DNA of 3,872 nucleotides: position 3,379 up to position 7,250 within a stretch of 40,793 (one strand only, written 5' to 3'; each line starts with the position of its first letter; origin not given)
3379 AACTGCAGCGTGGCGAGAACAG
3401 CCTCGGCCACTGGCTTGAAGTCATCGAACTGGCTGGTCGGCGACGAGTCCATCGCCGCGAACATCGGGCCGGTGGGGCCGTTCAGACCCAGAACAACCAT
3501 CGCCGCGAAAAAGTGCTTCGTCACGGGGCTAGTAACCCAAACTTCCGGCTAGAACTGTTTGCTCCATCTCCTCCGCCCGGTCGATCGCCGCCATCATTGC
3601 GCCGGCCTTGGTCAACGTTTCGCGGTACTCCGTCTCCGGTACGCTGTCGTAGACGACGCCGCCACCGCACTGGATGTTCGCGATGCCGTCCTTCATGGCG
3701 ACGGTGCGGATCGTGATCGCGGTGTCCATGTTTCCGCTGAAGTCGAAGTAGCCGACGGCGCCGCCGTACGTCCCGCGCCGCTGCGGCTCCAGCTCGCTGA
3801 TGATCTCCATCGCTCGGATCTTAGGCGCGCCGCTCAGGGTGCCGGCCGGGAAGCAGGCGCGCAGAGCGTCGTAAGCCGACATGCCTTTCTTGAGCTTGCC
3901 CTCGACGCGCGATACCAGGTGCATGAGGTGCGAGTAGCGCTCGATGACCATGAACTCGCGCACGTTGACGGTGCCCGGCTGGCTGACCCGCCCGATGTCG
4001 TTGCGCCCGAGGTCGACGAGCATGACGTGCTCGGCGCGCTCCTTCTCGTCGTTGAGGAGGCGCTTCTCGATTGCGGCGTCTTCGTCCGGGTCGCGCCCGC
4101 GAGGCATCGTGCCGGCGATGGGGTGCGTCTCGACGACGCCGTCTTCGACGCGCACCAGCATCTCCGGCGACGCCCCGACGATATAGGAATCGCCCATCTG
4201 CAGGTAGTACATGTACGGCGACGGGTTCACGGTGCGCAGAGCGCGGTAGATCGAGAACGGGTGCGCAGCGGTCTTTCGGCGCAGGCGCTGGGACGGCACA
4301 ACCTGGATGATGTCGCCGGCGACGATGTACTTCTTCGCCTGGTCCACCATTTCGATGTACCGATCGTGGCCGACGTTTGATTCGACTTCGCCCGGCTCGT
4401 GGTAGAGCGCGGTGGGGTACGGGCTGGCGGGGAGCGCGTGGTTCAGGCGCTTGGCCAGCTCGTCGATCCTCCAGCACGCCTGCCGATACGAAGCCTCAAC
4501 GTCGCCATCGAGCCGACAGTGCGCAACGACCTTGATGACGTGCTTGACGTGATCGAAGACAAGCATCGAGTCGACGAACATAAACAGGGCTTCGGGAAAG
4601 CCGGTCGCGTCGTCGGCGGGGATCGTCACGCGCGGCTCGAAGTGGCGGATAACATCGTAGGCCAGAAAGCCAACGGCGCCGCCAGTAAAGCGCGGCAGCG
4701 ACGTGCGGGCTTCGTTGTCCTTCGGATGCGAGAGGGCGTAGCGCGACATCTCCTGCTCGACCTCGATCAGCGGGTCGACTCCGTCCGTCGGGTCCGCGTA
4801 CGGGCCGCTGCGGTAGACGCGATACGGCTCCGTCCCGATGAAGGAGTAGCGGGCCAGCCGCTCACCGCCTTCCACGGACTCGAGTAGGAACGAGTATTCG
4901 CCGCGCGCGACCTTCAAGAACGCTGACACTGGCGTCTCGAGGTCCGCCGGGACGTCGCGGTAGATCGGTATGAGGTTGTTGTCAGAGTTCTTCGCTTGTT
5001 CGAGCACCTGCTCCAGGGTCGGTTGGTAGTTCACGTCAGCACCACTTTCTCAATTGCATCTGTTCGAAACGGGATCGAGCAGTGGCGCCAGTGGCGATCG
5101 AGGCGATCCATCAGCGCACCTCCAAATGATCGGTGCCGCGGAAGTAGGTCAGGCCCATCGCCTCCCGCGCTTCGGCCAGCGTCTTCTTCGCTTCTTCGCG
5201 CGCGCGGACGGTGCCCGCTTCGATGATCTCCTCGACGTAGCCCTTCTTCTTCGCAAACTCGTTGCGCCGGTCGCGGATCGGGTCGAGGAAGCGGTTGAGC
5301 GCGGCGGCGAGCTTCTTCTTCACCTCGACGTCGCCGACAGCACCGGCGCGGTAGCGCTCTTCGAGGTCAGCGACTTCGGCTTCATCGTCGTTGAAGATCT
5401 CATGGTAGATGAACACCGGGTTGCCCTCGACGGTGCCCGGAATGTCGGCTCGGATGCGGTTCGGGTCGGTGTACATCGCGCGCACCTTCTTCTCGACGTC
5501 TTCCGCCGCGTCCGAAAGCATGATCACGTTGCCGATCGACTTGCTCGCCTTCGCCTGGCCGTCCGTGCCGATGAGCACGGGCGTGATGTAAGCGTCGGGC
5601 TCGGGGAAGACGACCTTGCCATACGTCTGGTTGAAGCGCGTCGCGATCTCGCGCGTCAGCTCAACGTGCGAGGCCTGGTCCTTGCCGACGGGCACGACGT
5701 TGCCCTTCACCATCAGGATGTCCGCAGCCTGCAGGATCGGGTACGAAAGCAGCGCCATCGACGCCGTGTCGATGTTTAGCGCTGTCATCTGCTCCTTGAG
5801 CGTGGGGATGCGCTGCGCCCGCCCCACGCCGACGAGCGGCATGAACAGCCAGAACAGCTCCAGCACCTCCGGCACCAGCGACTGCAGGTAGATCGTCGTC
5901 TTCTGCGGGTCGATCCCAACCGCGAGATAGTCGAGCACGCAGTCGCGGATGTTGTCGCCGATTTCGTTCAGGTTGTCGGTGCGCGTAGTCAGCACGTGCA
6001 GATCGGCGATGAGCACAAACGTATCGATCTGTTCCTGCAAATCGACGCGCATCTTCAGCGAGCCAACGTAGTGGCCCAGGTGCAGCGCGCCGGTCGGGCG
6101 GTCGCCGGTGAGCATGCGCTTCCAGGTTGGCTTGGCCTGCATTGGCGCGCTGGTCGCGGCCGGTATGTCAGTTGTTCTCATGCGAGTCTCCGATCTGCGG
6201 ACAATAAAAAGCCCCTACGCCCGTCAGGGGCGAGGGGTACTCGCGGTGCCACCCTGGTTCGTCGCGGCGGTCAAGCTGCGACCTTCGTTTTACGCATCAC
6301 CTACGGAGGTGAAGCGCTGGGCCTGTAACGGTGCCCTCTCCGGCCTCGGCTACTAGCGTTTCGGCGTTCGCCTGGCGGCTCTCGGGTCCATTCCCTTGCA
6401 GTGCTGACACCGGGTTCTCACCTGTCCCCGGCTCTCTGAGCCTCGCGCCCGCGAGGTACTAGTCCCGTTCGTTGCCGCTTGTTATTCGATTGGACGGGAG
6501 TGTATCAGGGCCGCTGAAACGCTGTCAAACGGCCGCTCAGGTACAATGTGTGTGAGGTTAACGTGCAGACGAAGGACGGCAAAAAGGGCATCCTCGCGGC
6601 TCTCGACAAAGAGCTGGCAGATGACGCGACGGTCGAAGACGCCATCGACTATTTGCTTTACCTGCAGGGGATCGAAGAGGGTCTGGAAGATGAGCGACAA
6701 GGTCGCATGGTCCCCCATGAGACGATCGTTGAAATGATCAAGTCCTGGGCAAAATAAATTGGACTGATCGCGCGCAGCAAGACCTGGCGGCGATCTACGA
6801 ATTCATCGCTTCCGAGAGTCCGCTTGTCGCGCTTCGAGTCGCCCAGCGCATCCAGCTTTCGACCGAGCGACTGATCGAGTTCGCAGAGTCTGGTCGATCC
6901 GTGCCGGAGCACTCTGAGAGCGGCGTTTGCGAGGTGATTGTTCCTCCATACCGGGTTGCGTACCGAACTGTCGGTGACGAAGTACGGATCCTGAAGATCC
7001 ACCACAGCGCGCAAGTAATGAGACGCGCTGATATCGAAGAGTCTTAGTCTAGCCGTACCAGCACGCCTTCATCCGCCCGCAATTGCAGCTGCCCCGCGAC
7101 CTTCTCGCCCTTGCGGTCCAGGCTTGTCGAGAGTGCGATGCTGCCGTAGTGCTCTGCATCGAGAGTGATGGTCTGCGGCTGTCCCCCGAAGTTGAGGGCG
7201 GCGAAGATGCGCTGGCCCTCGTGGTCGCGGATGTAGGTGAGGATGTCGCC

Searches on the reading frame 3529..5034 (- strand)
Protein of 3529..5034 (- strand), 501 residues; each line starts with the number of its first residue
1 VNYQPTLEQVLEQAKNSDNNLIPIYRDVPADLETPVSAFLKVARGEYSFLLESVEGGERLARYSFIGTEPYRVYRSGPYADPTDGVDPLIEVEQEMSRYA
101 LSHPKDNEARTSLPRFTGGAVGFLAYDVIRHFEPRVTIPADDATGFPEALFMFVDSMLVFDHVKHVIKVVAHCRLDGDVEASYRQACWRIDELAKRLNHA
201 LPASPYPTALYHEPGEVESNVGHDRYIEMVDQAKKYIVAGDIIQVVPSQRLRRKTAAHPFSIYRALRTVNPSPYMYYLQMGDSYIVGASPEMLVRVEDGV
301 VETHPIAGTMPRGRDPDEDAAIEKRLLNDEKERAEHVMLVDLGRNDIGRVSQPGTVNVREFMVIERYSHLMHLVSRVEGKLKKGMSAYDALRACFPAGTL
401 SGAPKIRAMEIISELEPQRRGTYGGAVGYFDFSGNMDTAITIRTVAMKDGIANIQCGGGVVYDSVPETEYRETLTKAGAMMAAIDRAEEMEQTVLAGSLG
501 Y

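Call 3: search_protein_families(library=pfam, proteins=[window:3529-5034:-], max_evalue=0.01)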
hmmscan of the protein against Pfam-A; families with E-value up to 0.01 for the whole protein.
window:3529-5034:- (501 aa): 2 families
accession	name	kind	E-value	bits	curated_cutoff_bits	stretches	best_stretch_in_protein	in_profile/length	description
PF00425.24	Chorismate_bind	-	6.9e-96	321.2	27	1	224-476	3-257/257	chorismate binding enzyme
PF04715.19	Anth_synt_I_N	-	3.5e-29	102.3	23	1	31-166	1-137/140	Anthranilate synthase component I, N terminal region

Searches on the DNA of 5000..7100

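Call 5: search_rna_families(source=window, start=5000, end=7100, threshold=evalue, max_evalue=10, show_alignments=3)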
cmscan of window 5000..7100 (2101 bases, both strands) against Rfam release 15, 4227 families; matches with E-value up to 10: 5.
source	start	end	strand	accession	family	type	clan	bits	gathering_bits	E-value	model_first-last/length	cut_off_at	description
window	6223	6481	-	RF00230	T-box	Cis-reg; leader;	-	79.8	93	4.1e-17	1-219/219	no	T-box leader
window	6053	6122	+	RF01782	ASpks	Gene; antisense;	-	17.1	52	5.1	1-75/75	no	ASpks TB sRNA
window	5747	5833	-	RF02463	Ms_AS-1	Gene; sRNA;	-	15.2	37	7.8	1-98/98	no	Mycobacterium sRNA Ms_AS-1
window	6529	6611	+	RF02211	ZFAT-AS1_1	Gene; lncRNA;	-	15.1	80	4.7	1-79/79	no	ZFAT antisense RNA 1 conserved region 1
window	5081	5138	-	RF02186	ST7-OT3_4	Gene; lncRNA;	-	12.5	80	6.7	1-73/73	no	ST7 overlapping transcript 3 conserved region 4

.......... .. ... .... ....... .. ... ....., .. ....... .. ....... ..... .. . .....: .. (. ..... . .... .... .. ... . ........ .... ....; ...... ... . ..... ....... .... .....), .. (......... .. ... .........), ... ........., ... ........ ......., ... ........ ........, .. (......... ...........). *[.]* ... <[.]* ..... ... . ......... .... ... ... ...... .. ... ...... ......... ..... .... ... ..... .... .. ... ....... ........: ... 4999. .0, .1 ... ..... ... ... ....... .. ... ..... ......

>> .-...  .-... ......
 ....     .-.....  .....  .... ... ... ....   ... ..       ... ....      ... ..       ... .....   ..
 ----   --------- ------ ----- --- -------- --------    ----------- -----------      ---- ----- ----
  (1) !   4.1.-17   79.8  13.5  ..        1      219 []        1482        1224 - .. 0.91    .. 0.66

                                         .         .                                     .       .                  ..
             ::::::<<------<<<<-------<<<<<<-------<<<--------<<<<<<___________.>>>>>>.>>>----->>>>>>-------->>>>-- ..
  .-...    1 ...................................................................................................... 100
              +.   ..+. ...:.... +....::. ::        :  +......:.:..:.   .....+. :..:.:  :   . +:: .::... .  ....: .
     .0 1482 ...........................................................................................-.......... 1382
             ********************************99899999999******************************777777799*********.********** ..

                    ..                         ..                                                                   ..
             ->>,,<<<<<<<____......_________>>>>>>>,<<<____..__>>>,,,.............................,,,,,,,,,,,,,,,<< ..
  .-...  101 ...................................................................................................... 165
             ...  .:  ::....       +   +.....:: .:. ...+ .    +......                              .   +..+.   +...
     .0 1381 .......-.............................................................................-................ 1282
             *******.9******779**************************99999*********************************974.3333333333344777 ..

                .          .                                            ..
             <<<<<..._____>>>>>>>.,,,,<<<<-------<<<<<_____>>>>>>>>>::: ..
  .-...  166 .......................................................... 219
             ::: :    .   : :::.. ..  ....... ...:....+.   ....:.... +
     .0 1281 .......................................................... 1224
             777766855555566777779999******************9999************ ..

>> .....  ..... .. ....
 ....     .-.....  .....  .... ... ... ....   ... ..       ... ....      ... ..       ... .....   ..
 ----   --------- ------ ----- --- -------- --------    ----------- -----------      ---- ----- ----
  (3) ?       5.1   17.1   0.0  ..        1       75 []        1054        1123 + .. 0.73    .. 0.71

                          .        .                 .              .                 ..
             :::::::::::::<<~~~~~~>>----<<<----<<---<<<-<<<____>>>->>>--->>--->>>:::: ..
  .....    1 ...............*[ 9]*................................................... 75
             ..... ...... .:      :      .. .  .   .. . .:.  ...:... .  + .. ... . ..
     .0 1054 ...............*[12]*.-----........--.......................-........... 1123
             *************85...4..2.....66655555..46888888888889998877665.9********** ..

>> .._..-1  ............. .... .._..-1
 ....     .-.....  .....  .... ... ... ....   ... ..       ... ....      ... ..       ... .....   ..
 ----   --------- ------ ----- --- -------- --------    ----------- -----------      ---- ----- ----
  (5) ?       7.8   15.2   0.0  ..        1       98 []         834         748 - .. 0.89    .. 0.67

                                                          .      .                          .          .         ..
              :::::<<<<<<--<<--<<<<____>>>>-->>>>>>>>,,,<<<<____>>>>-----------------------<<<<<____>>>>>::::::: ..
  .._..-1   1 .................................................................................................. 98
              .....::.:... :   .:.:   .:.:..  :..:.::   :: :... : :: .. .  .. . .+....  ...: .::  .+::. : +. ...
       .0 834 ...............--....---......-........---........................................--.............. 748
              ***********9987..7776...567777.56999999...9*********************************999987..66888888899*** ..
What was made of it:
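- Closest known: T-box control of tryptophan genes in Dehalococcoides. Same: The window's leader is of this kind (call 5).
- Checked: The specifier reads GAA-UGG-A, a Trp codon (call 5).
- Tried and rejected: The T-box appeared only in the E-value search (call 5).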

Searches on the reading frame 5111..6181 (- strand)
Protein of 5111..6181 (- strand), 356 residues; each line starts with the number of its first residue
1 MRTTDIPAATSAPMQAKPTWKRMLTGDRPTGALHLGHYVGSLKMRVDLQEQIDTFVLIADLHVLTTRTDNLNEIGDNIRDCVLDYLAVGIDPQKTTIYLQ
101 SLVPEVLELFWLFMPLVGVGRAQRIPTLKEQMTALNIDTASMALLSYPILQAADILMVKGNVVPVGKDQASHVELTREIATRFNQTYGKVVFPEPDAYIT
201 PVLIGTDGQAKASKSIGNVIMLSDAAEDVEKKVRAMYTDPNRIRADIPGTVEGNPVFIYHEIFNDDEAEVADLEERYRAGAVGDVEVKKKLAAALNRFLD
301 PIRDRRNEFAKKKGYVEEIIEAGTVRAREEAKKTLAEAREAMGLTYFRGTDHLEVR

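Call 3: search_protein_families(library=pfam, proteins=[window:5111-6181:-], max_evalue=0.01)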
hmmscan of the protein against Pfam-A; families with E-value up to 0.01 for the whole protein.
window:5111-6181:- (356 aa): 1 family
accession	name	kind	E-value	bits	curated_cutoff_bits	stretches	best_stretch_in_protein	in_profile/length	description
PF00579.31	tRNA-synt_1b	-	1.9e-72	244.5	21.1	1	22-299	7-291/292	tRNA synthetases class I (W and Y)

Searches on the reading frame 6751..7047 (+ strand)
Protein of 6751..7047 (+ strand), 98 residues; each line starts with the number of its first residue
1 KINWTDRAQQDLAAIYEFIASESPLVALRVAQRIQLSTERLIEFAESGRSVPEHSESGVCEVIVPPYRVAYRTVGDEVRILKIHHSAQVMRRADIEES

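Call 22: search_protein_families(library=ncbifam, proteins=[window:6751-7047:+], max_evalue=0.01)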
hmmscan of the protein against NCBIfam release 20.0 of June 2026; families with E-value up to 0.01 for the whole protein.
window:6751-7047:+ (98 aa): 1 family
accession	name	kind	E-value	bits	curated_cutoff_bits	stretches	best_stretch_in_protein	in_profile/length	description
TIGR02385.1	RelE_StbE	subfamily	4.2e-05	24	27.9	1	1-89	1-87/88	type II toxin-antitoxin system mRNA interferase toxin, RelE/StbE family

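Call 48: search_protein_families(library=padloc, proteins=[window:6751-7047:+], max_evalue=0.01)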
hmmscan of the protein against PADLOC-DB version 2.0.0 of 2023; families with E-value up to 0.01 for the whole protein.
window:6751-7047:+ (98 aa): 0 families

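Call 70: search_solved_structures(query=window:6751-7047:+, max_evalue=0.01)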
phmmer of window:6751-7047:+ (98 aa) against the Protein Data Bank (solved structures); distinct sequences matched with E-value up to 0.01: 1.
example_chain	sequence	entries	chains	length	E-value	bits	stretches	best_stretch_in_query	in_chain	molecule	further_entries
6xrw_A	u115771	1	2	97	0.00076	23.1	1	2-84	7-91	Plasmid stabilisation system protein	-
